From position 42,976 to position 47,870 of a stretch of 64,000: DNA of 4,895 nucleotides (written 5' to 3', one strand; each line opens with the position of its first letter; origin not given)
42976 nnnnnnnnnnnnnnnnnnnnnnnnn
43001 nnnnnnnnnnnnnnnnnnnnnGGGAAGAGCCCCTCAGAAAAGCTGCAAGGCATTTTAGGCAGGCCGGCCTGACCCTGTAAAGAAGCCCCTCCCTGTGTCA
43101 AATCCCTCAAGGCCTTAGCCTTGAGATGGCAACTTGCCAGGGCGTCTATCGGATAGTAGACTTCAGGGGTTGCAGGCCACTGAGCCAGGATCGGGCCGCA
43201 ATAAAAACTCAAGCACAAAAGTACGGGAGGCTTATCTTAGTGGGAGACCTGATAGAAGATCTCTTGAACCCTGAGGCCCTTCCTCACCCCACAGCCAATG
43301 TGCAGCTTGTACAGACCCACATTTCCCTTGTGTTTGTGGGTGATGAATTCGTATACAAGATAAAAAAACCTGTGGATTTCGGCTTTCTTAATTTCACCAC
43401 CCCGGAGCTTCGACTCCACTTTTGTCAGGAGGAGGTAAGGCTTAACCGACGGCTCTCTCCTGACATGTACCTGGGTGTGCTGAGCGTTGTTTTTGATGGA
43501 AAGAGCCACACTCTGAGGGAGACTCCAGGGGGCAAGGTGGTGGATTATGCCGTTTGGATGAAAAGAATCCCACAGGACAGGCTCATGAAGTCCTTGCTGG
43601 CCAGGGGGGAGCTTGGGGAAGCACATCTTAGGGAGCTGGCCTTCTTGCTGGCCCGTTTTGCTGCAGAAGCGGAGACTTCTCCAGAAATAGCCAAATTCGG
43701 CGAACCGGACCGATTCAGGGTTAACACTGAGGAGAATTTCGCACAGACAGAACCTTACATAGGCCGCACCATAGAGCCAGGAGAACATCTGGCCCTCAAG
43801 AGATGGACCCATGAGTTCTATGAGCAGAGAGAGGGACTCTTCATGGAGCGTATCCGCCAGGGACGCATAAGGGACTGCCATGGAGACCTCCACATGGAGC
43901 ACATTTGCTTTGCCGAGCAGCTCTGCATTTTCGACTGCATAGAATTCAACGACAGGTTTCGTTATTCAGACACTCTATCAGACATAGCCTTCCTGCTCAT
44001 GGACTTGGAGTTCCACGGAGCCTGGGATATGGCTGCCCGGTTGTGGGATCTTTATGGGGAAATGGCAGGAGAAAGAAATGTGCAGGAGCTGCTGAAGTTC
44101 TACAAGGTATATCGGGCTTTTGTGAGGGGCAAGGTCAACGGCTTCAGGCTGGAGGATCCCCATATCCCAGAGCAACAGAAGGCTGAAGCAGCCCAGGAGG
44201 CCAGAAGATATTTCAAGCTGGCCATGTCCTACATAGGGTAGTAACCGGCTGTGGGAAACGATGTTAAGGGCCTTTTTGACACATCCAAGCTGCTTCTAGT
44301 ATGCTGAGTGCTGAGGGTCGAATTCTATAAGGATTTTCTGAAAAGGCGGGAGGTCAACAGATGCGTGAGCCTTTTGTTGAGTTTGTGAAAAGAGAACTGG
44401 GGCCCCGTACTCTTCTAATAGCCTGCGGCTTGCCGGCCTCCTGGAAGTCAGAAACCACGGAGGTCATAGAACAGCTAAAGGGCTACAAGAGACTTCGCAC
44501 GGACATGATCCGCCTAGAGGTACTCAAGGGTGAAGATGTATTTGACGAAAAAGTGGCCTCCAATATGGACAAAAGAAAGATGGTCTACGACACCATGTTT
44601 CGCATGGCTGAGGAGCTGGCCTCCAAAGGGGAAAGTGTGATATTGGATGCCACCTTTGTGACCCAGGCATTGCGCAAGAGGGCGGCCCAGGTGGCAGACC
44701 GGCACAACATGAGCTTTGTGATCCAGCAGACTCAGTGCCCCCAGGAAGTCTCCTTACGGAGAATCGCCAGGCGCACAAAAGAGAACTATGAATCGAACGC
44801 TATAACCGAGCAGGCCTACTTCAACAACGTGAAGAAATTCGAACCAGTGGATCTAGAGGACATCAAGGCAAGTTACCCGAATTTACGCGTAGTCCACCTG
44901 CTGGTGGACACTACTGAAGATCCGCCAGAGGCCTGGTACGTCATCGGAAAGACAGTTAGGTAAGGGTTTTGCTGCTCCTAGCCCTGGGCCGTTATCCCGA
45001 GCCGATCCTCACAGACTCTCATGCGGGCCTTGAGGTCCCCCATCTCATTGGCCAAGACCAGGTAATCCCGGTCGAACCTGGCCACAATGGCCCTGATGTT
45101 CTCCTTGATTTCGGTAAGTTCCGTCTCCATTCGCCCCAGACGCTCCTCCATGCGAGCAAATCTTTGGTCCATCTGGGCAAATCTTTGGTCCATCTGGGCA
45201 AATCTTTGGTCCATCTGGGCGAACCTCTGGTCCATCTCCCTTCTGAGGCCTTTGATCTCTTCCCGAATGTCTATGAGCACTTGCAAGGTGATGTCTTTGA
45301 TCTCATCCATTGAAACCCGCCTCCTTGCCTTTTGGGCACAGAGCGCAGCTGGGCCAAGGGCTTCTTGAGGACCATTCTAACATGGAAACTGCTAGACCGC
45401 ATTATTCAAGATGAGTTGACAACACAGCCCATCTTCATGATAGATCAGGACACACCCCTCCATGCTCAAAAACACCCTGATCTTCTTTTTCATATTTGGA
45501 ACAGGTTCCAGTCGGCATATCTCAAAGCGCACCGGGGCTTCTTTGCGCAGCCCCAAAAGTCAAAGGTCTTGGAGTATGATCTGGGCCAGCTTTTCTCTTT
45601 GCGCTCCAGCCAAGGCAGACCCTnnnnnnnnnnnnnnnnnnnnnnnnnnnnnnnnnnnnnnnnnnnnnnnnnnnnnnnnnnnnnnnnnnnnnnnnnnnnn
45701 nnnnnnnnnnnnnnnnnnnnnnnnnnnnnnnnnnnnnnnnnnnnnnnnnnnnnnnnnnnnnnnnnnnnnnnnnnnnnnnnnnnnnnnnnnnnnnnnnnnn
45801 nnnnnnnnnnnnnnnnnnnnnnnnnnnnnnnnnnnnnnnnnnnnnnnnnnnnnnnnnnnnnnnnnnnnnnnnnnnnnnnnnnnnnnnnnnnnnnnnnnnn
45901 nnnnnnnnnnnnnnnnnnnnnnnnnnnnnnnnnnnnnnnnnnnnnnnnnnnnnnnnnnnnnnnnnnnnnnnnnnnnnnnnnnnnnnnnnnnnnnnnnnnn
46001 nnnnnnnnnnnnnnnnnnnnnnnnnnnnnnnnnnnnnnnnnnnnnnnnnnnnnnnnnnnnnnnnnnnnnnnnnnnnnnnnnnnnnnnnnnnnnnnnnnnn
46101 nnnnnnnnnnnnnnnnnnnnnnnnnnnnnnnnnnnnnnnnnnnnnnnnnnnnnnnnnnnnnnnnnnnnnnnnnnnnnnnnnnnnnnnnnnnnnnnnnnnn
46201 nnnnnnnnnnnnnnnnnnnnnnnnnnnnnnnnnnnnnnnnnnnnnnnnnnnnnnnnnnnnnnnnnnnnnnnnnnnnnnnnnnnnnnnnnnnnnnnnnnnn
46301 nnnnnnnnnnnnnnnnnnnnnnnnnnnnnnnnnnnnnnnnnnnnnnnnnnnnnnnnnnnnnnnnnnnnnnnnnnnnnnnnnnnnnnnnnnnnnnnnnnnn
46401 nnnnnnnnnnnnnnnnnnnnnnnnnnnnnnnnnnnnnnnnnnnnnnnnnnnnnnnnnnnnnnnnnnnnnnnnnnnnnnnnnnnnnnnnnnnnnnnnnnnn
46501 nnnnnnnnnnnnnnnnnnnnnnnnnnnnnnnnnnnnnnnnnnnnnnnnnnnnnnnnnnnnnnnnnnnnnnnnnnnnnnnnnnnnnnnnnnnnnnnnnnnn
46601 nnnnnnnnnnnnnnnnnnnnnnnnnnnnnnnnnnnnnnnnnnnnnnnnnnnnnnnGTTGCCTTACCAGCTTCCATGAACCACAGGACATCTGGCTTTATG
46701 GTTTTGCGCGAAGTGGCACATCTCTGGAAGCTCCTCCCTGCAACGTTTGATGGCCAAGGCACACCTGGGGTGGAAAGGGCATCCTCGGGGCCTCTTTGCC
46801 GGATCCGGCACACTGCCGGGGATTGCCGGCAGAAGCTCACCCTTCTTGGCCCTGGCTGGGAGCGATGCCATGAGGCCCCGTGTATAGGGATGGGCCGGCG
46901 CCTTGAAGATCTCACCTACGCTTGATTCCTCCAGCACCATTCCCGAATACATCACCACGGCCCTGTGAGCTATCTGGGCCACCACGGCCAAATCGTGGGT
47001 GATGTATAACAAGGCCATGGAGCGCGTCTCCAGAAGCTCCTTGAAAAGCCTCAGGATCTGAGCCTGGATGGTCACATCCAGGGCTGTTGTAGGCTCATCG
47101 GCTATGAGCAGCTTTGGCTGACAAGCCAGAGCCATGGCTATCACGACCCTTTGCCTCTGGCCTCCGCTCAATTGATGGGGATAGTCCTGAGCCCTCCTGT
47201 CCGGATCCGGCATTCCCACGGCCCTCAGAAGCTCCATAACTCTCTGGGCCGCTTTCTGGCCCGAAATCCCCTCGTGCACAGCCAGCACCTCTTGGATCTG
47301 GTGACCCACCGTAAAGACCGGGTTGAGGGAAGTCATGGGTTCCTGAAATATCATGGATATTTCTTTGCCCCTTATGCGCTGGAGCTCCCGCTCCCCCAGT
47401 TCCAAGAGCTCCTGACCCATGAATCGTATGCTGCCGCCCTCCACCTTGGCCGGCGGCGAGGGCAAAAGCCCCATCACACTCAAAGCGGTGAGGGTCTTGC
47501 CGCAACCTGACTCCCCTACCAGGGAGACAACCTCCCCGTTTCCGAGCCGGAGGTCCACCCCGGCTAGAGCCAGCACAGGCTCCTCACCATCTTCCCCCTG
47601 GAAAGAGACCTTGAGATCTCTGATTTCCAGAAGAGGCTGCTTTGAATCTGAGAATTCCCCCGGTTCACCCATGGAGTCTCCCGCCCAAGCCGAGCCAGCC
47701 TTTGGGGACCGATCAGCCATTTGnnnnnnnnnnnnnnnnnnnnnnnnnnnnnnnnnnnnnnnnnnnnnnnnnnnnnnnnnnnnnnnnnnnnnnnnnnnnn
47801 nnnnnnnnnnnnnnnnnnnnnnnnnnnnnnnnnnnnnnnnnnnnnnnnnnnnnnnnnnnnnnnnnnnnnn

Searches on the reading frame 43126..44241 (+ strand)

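Call 8: search_protein_families(library=pfam, proteins=[window:43126-44241:+])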
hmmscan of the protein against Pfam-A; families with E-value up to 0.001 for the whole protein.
window:43126-44241:+ (371 aa): 1 family
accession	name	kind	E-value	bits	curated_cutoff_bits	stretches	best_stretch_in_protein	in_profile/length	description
PF01636.29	APH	-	1.7e-05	25.2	23.2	1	141-320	71-237/239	Phosphotransferase enzyme family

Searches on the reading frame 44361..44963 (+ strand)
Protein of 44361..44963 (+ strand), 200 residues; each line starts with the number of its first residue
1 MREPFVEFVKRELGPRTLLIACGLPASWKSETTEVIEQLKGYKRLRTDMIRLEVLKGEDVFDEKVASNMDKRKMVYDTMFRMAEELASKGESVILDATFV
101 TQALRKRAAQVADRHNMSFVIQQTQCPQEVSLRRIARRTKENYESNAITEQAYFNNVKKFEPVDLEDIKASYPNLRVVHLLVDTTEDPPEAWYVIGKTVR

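Call 8: search_protein_families(library=pfam, proteins=[window:44361-44963:+])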
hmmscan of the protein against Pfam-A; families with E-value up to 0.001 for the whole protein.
window:44361-44963:+ (200 aa): 3 families
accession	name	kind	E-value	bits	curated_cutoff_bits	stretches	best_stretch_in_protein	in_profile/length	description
PF13671.12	AAA_33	-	1.6e-20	74.3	27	1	18-151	1-131/143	AAA domain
PF08433.16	KTI12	-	2.2e-07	31.1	22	1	18-163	3-140/271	Chromatin associated protein KTI12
PF06414.18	Zeta_toxin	-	0.00066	19.6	22.3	1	15-160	16-170/199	Zeta toxin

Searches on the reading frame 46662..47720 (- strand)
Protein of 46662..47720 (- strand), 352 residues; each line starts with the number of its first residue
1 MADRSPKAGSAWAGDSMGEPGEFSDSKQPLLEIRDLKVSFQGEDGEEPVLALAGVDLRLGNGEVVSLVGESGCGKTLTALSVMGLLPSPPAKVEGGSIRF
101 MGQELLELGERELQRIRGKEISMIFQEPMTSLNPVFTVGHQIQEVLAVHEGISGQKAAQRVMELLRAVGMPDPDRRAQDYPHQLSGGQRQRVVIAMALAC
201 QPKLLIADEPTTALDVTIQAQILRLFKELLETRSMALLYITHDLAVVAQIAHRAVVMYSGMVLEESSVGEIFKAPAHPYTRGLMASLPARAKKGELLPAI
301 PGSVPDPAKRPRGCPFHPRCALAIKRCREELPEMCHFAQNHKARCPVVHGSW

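Call 8: search_protein_families(library=pfam, proteins=[window:46662-47720:-])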
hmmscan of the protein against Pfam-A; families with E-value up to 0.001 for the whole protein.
window:46662-47720:- (352 aa): 3 families
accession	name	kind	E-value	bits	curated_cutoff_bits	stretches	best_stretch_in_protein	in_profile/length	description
PF00005.33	ABC_tran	-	6.6e-30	104.9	25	1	53-212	2-137/137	ABC transporter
PF08352.17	oligo_HPY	-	9.2e-19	68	27.1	1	264-327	2-65/65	Oligopeptide/dipeptide transporter, C-terminal region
PF13304.12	AAA_21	-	1.5e-05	25.7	27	1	155-247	220-303/304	AAA domain, putative AbiEii toxin, Type IV TA system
